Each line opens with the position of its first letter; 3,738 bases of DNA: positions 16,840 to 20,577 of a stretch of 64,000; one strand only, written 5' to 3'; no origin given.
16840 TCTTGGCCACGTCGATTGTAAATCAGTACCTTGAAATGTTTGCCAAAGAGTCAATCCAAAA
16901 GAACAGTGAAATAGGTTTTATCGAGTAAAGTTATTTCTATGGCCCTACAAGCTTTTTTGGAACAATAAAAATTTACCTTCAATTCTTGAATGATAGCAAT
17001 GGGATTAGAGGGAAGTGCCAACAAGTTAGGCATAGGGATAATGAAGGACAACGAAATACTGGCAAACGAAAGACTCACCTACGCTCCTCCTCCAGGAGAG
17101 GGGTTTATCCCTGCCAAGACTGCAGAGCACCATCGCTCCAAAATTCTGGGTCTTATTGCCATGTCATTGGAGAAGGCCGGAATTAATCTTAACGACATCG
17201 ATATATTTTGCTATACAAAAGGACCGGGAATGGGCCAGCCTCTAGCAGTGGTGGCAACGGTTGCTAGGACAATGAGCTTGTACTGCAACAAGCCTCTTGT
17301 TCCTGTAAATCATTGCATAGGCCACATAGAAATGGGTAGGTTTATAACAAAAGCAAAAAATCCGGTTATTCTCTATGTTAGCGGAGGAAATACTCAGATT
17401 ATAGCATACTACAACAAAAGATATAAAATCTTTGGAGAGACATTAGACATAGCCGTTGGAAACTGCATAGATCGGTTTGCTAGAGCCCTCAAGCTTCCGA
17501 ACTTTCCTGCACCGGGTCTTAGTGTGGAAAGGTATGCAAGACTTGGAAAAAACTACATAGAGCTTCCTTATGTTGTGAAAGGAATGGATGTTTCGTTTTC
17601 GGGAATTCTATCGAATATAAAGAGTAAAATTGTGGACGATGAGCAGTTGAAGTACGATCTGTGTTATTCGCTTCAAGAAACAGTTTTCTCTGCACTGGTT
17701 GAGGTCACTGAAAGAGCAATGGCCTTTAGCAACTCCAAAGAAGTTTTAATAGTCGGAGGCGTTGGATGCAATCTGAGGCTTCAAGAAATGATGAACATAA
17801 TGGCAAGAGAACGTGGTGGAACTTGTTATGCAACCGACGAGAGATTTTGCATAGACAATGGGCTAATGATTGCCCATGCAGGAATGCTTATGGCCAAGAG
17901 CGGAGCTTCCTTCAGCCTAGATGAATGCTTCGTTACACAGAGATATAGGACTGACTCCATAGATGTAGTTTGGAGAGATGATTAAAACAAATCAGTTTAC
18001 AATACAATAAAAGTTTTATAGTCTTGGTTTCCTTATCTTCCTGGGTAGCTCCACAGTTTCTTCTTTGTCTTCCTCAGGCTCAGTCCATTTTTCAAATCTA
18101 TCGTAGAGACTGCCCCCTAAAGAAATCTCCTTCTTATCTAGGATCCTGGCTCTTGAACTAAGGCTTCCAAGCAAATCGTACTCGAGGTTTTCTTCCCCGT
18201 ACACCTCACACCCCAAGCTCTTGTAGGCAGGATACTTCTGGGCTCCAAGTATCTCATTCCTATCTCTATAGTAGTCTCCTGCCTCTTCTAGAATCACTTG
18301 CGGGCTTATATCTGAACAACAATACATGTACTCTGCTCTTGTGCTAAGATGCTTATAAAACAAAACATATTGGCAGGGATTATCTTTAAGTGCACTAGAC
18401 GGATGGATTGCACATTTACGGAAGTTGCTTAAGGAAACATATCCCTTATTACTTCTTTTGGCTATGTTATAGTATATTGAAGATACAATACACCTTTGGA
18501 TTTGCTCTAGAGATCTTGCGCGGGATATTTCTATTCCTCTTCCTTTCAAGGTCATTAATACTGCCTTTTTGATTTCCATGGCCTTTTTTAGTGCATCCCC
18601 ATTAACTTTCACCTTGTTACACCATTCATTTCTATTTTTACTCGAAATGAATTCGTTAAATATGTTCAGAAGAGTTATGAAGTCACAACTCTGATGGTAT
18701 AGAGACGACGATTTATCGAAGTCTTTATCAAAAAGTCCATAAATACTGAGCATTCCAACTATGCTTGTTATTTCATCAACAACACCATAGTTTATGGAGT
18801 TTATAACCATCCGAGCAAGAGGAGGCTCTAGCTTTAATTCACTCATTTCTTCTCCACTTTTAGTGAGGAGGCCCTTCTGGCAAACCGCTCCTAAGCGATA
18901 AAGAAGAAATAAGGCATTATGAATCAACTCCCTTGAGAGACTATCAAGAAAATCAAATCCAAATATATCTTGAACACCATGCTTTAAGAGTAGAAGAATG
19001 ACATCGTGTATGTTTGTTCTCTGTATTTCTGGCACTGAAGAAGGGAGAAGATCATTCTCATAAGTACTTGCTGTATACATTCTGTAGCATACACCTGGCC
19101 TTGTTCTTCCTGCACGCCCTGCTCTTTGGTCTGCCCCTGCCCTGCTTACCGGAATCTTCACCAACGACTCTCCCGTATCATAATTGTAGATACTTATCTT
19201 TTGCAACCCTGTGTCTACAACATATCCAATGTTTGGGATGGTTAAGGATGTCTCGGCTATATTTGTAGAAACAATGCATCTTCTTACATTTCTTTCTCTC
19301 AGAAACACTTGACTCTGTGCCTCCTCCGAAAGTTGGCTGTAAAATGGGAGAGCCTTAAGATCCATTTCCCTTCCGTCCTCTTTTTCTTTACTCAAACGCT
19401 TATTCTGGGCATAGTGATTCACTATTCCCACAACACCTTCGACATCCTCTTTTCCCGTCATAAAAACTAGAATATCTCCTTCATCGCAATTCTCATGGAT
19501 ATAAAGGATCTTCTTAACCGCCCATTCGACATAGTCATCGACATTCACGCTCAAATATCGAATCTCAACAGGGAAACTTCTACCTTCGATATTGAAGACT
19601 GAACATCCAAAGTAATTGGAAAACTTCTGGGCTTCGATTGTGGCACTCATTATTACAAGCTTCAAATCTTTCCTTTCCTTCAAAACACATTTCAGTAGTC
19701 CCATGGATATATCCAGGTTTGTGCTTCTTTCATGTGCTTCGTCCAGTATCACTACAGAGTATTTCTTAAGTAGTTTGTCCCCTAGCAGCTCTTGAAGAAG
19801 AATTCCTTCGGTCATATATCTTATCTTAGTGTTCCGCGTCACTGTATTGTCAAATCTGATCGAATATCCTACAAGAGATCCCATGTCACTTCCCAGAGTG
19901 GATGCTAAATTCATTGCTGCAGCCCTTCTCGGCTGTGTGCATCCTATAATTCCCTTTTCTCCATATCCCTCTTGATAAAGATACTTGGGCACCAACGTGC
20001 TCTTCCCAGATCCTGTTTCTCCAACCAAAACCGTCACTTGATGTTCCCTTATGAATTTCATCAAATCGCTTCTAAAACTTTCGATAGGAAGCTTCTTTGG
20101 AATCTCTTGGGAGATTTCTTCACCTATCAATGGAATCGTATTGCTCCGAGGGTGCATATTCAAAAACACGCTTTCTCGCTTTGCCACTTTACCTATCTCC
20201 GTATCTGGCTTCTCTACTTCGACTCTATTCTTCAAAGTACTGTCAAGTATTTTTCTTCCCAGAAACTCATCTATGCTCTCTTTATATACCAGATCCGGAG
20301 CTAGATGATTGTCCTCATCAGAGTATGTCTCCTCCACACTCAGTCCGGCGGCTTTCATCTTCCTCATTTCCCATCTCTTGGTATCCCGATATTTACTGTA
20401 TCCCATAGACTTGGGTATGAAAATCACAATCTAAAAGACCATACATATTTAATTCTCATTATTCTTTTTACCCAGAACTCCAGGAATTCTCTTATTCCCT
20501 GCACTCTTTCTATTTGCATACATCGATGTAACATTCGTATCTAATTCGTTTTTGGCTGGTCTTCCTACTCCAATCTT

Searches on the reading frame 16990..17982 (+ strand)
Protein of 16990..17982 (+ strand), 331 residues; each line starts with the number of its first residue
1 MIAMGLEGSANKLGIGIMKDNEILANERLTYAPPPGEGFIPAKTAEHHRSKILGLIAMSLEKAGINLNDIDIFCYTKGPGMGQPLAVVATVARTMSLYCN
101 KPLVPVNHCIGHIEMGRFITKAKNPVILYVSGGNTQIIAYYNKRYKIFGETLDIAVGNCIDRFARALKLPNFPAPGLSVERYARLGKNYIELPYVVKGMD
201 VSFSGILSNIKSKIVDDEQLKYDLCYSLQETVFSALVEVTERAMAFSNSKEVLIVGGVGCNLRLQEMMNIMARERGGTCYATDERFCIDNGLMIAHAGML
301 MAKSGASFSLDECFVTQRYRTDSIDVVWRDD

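Call 77: search_protein_families(library=pfam, proteins=[window:16990-17982:+], max_evalue=0.00001)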
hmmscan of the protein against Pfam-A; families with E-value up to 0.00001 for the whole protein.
window:16990-17982:+ (331 aa): 1 family
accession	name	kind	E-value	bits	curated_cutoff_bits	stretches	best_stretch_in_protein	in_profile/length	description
PF00814.31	TsaD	-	2.1e-79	267.4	24.8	1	23-295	2-263/264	tRNA N6-adenosine threonylcarbamoyltransferase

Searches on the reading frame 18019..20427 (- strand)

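Call 48: search_protein_families(library=pfam, proteins=[window:18019-20427:-], max_evalue=0.00001)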
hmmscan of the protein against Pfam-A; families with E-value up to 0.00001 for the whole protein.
window:18019-20427:- (803 aa): 4 families
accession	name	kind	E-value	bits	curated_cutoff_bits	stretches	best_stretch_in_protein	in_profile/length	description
PF07717.22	OB_NTP_bind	-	2.5e-17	63.2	29.5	1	643-719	1-83/83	Oligonucleotide/oligosaccharide-binding (OB)-fold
PF00271.37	Helicase_C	-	5.7e-10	39.9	23.5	1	310-442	9-109/110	Helicase conserved C-terminal domain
PF00270.35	DEAD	-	9.5e-09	35.6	26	1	126-265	11-161/167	DEAD/DEAH box helicase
PF13401.12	AAA_22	-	1e-06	29.5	27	1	128-238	4-98/130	AAA domain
